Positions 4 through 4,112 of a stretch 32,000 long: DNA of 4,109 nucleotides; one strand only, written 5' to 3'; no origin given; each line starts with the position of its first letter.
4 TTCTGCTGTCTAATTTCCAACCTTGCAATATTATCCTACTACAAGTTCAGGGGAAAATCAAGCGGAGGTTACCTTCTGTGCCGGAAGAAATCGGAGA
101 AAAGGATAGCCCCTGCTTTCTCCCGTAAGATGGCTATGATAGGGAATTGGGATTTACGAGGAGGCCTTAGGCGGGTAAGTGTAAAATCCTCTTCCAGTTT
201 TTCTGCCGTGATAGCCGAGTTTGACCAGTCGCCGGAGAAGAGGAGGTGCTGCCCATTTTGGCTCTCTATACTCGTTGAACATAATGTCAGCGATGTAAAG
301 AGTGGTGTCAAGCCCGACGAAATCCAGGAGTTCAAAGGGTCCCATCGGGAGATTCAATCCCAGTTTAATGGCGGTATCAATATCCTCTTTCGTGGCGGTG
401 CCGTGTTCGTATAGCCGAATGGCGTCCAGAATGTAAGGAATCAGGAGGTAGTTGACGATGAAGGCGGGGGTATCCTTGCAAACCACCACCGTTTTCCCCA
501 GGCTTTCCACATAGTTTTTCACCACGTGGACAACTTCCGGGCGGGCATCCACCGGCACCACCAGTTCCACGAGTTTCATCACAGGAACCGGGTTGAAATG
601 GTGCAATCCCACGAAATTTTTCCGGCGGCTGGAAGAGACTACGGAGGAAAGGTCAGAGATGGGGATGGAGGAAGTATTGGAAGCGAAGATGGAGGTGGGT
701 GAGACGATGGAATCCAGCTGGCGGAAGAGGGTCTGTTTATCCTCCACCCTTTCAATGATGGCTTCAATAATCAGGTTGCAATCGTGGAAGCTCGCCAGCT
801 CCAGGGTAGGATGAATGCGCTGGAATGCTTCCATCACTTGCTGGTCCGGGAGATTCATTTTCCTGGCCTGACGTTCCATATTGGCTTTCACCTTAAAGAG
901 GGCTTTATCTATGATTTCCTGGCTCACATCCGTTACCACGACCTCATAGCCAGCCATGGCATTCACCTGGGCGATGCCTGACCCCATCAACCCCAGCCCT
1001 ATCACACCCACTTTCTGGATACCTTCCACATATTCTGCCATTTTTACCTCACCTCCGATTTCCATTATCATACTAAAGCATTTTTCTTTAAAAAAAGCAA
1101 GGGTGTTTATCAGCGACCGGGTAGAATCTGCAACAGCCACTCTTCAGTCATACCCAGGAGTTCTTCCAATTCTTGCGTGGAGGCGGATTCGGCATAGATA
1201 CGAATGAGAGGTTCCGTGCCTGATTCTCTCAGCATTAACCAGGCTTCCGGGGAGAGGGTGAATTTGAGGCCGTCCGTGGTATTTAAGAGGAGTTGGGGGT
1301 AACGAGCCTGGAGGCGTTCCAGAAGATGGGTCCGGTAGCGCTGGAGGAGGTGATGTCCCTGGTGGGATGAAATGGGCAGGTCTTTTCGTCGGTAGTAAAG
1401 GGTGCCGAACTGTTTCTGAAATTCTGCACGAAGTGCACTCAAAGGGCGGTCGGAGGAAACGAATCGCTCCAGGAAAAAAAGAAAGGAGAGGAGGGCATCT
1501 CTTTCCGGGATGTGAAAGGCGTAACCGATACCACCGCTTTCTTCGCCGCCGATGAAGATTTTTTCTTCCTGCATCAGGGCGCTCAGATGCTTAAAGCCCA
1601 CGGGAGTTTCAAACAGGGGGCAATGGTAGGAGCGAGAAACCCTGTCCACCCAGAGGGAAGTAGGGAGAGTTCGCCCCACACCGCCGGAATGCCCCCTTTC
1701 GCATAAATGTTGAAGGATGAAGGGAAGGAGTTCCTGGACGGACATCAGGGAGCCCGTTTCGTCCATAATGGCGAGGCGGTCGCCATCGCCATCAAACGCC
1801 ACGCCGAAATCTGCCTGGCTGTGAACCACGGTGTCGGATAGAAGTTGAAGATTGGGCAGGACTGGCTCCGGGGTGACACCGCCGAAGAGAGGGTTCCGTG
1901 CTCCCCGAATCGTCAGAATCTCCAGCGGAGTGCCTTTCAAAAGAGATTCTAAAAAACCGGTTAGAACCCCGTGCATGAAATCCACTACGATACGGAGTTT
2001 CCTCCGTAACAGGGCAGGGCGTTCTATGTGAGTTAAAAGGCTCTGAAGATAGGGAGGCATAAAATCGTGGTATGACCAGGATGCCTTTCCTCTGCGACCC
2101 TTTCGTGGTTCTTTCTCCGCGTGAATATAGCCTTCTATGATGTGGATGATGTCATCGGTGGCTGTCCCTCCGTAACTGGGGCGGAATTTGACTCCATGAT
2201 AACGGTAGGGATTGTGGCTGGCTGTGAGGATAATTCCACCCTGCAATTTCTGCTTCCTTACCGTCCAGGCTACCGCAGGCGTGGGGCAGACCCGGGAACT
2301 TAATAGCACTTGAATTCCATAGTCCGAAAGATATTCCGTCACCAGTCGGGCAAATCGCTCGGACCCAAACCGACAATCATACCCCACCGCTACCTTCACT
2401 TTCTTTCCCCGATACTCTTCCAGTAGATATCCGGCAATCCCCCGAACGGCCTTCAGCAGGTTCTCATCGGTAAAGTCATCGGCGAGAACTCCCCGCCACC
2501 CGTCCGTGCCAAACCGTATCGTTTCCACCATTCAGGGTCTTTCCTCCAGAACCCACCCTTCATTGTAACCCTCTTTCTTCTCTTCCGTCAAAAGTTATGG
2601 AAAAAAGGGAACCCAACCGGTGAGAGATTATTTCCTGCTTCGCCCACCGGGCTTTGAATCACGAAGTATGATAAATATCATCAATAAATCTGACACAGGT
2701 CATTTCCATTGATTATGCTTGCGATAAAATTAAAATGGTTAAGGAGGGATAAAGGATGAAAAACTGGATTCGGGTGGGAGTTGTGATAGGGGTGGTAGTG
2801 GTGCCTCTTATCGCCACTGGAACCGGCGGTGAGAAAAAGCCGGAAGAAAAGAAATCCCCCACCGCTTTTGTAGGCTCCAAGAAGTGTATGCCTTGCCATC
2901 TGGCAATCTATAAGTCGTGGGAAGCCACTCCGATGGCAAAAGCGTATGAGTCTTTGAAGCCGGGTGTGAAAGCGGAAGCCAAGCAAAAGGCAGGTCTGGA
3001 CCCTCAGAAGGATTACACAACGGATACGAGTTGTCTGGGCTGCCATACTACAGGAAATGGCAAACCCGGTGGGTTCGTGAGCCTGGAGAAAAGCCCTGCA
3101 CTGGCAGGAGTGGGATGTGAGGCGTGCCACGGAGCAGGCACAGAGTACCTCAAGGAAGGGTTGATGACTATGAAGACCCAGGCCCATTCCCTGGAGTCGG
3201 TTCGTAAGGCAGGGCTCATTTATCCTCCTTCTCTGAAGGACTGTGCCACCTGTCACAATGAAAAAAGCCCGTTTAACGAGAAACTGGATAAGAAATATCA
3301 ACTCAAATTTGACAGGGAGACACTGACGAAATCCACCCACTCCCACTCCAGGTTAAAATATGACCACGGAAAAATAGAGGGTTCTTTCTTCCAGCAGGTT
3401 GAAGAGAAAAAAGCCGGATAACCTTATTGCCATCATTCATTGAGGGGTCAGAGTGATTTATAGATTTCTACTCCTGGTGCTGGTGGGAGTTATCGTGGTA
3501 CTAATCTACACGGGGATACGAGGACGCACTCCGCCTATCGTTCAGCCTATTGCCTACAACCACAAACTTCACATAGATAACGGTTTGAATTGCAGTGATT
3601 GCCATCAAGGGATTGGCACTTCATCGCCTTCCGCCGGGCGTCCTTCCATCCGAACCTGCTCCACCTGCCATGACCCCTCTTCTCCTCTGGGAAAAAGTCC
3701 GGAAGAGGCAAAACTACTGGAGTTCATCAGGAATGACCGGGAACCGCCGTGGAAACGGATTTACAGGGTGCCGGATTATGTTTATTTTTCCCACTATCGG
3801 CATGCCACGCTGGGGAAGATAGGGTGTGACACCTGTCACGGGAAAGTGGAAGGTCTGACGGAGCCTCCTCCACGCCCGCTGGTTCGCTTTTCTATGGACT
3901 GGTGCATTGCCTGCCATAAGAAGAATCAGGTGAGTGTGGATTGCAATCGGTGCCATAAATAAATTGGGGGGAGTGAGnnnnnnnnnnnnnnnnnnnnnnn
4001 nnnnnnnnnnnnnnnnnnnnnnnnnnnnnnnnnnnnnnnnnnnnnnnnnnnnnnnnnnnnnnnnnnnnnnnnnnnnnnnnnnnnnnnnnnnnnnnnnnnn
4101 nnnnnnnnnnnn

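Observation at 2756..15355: Ten-gene coupled respiratory operon with a tandemly duplicated MoPt-fold / FeS / NrfD-like / four-domain cytochrome c module: an ACIII/Qrc-like architecture that fits no canonical layout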

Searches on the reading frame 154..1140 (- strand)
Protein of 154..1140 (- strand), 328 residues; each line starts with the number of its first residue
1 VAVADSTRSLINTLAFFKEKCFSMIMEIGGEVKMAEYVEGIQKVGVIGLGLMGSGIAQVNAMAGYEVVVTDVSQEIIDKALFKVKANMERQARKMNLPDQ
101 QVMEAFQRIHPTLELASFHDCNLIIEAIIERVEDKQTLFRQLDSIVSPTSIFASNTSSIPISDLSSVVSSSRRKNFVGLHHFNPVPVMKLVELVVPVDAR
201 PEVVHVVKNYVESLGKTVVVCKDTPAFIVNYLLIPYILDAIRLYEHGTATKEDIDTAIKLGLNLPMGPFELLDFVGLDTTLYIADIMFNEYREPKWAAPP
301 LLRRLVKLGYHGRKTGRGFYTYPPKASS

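Call 7: search_protein_families(library=pfam, proteins=[window:154-1140:-], max_evalue=0.0001)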
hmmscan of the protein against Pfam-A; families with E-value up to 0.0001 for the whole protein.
window:154-1140:- (328 aa): 3 families
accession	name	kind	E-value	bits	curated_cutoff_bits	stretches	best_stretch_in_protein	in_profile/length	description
PF02737.24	3HCDH_N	-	3.8e-56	190.3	22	1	43-224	1-180/180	3-hydroxyacyl-CoA dehydrogenase, NAD binding domain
PF00725.27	3HCDH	-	1.5e-31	109.2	22.1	1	227-322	2-97/97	3-hydroxyacyl-CoA dehydrogenase, C-terminal domain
PF03446.21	NAD_binding_2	-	1.2e-06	29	21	1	43-83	1-41/161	NAD binding domain of 6-phosphogluconate dehydrogenase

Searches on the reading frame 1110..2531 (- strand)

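Call 7: search_protein_families(library=pfam, proteins=[window:1110-2531:-], max_evalue=0.0001)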
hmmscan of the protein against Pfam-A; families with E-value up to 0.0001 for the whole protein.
window:1110-2531:- (473 aa): 4 families
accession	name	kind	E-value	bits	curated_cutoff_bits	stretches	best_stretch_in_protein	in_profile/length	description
PF02878.22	PGM_PMM_I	-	5.9e-35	120.4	22.5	1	6-141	3-136/138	Phosphoglucomutase/phosphomannomutase, alpha/beta/alpha domain I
PF02879.22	PGM_PMM_II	-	7.7e-21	75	29.3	1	160-260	2-103/103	Phosphoglucomutase/phosphomannomutase, alpha/beta/alpha domain II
PF02880.22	PGM_PMM_III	-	3.4e-20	72.7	20.7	1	269-372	6-112/115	Phosphoglucomutase/phosphomannomutase, alpha/beta/alpha domain III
PF00408.26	PGM_PMM_IV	-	1.6e-07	31.7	23.1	1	419-459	23-62/68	Phosphoglucomutase/phosphomannomutase, C-terminal domain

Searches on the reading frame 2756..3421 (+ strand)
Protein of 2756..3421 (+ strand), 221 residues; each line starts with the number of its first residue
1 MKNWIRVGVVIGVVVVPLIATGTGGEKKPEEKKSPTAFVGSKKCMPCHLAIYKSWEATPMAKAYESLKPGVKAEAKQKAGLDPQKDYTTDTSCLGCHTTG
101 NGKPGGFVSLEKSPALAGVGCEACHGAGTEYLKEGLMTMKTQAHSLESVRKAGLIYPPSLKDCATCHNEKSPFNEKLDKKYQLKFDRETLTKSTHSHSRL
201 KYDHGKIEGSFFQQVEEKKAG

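Call 4: search_protein_families(library=pfam, proteins=[window:2756-3421:+], max_evalue=0.01)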
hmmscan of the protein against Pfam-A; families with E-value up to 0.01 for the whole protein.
window:2756-3421:+ (221 aa): 6 families
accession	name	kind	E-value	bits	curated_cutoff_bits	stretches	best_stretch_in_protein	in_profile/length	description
PF13435.11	Cytochrome_C554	-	2.5e-26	92.9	20.8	1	43-126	1-84/84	Cytochrome c554 and c-prime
PF14522.11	Cytochrome_C7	-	9.6e-08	32.2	24.8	1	116-175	11-56/67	Cytochrome c7 and related cytochrome c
PF22113.1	Mtrc-MtrF_II-IV_dom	-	1.2e-06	28.6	30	1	120-174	83-132/176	Outer membrane cytochrome MtrC/MtrF-like, domains II/IV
PF09699.15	Paired_CXXCH_1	-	2e-05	24.6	20.6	0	161-176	7-22/41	Doubled CXXCH motif (Paired_CXXCH_1)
PF14537.11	Cytochrom_c3_2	-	0.0002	22.2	25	0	117-183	5-46/79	Cytochrome c3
PF02085.21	Cytochrom_CIII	-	0.0012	19.6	22.9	0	42-125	31-101/101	Class III cytochrome C family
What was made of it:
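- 2756..3421 (+): Cytochrome c554-like tetraheme with an N-terminal signal or anchor helix. Pfam Cytochrome_C554 2.5e-26 (call 4).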

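Call 5: search_protein_families(library=ncbifam, proteins=[window:2756-3421:+], max_evalue=0.01)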
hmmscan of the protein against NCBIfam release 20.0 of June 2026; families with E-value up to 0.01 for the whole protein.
window:2756-3421:+ (221 aa): 9 families
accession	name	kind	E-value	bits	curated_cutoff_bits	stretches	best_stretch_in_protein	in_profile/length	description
NF043010.1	Cyt554_Nsmonas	equivalog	3e-35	121.7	400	1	35-201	25-208/238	cytochrome c-550 CycA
NF041198.1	UshA_like_PCGU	equivalog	4.8e-19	68.3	275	1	28-170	395-511/519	UshA-like (seleno)protein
NF041028.1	decahem_GSU2203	exception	1.3e-05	24.5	325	1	83-171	29-112/317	GSU2203 family decaheme c-type cytochrome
TIGR03507.1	decahem_SO1788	subfamily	2.1e-05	23.2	209.3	1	121-171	579-628/672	OmcA/MtrC family decaheme c-type cytochrome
TIGR03508.1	decahem_SO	subfamily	0.00019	21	192.2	1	92-171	4-81/258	DmsE family decaheme c-type cytochrome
TIGR01905.1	paired_CXXCH_1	subfamily_domain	0.00031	20.6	25.2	0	161-176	7-23/41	doubled CXXCH domain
NF038038.1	cytoc_DsrJ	equivalog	0.0019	18.5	100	0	148-179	77-109/121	sulfate reduction electron transfer complex DsrMKJOP subunit DsrJ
NF040886.1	cyt_C_like_Sec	equivalog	0.0024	16.5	250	1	40-69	44-73/423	multiheme c-type cytochrome (seleno)protein ExtKL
NF008659.0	PRK11659.1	equivalog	0.0025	17.5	184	1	72-169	30-119/188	cytochrome c nitrite reductase pentaheme subunit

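Call 39: search_solved_structures(query=window:2756-3421:+, max_evalue=0.1)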
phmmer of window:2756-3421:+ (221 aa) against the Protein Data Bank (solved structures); distinct sequences matched with E-value up to 0.1: 5.
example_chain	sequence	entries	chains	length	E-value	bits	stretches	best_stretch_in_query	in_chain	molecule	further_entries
1bvb_A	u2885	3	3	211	6.6e-32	114.2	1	37-201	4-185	CYTOCHROME C-554 | CYTOCHROME C554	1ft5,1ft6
5ze8_A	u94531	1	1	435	2.7e-05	27.2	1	30-157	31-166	cytochrome c552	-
6i5b_A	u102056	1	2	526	0.00015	24.7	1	91-134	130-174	Uncharacterized protein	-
4rkm_A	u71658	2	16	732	0.00047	23.1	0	34-79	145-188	MccA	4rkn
7c9r_C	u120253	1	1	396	0.0023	20.8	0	25-79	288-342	Photosynthetic reaction center cytochrome c subunit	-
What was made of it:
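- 2756..3421 (+): Nitrosomonas c554 structure 1bvb_A 6.6e-32 (call 39).
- The operon opens with a c554-type cytochrome (call 39).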

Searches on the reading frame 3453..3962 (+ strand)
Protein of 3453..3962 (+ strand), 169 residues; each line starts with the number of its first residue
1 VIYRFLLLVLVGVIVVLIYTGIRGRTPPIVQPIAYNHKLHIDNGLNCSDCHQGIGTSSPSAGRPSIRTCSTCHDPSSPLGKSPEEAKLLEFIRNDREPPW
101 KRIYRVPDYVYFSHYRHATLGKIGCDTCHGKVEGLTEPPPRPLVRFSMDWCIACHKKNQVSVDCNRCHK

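Call 4: search_protein_families(library=pfam, proteins=[window:3453-3962:+], max_evalue=0.01)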
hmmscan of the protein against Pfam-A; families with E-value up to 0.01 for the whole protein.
window:3453-3962:+ (169 aa): 4 families
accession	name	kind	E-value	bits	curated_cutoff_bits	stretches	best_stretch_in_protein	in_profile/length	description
PF14522.11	Cytochrome_C7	-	2.1e-14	53.5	24.8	2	110-169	1-67/67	Cytochrome c7 and related cytochrome c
PF02085.21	Cytochrom_CIII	-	1.8e-09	38.3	22.9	1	29-77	17-57/101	Class III cytochrome C family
PF14537.11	Cytochrom_c3_2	-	4e-08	34.1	25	1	40-129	2-64/79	Cytochrome c3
PF22113.1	Mtrc-MtrF_II-IV_dom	-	0.00028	20.9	30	1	46-156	8-128/176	Outer membrane cytochrome MtrC/MtrF-like, domains II/IV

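Call 5: search_protein_families(library=ncbifam, proteins=[window:3453-3962:+], max_evalue=0.01)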
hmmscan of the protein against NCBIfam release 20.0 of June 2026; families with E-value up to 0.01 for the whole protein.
window:3453-3962:+ (169 aa): 9 families
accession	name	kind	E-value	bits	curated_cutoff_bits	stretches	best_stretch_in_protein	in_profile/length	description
NF041781.1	mnquin_red_QrcA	equivalog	1.1e-23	83.7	180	1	30-169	28-174/174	menaquinone reductase multiheme cytochrome c subunit QrcA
TIGR04257.1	nanowire_3heme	domain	1.3e-09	38.1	40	2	109-169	12-75/75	c(7)-type cytochrome triheme domain-containing protein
NF040968.1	FeS_ExtO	equivalog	3.2e-06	26.2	200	1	38-77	175-211/416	selenite/tellurite reduction operon b-type cytochrome iron-sulfur cluster-binding subunit ExtO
NF040967.1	cytc_ExtN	equivalog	3.4e-06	26.2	200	1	38-77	175-211/415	selenite/tellurite reduction operon c-type cytochrome ExtN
NF041028.1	decahem_GSU2203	exception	1e-05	24.9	325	1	67-164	68-164/317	GSU2203 family decaheme c-type cytochrome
NF043011.1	CytC7_Geobact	equivalog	1.3e-05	25.6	120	1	110-169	33-89/89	cytochrome c7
NF038038.1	cytoc_DsrJ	equivalog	0.00046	20.5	100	1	124-168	92-121/121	sulfate reduction electron transfer complex DsrMKJOP subunit DsrJ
NF045713.1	CxxCH_16_HmcA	equivalog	0.00067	18.4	400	1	29-73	292-325/541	sulfate respiration complex hexadecaheme cytochrome HmcA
TIGR03507.1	decahem_SO1788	subfamily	0.0027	16.2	209.3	0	47-77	164-192/672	OmcA/MtrC family decaheme c-type cytochrome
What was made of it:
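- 3453..3962 (+): ActA/QrcA-like pentaheme cytochrome c with an N-terminal transmembrane anchor. NCBIfam QrcA scores 83.7 bits against a cut-off of 180 (call 5).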

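Call 38: search_solved_structures(query=window:3453-3962:+, max_evalue=0.1)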
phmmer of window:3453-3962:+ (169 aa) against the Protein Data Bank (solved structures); distinct sequences matched with E-value up to 0.1: 9.
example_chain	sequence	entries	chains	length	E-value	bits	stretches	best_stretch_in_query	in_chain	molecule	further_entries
6btm_A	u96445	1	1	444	5.9e-25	91.1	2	98-166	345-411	Alternative Complex III subunit A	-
8k9e_A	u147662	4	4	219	2e-24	89.3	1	2-160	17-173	Cytochrome c7-like domain-containing protein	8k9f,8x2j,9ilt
6f0k_A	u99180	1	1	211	2.4e-21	79.3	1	33-159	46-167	Cytochrome c family protein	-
6lod_A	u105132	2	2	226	6.6e-19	71.4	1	30-158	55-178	MULTIHEME_CYTC domain-containing protein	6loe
1kwj_A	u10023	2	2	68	0.0013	21.5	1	110-168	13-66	cytochrome c7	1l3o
1ehj_A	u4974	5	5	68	0.0019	21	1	110-168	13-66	CYTOCHROME C7 | CYTOCHROME C551.5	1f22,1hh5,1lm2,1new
3bxu_A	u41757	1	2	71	0.03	17.1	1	110-169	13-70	Cytochrome c3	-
6r2q_A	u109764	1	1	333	0.062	16.1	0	121-166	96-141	Cystathionine beta-synthase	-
1a2i_A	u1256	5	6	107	0.064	16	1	30-97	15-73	CYTOCHROME C3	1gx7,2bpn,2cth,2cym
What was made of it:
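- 3453..3962 (+): Best solved structures are ACIII ActA chains: 6btm_A 5.9e-25, 8k9e_A, 6f0k_A and 6lod_A (call 38).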
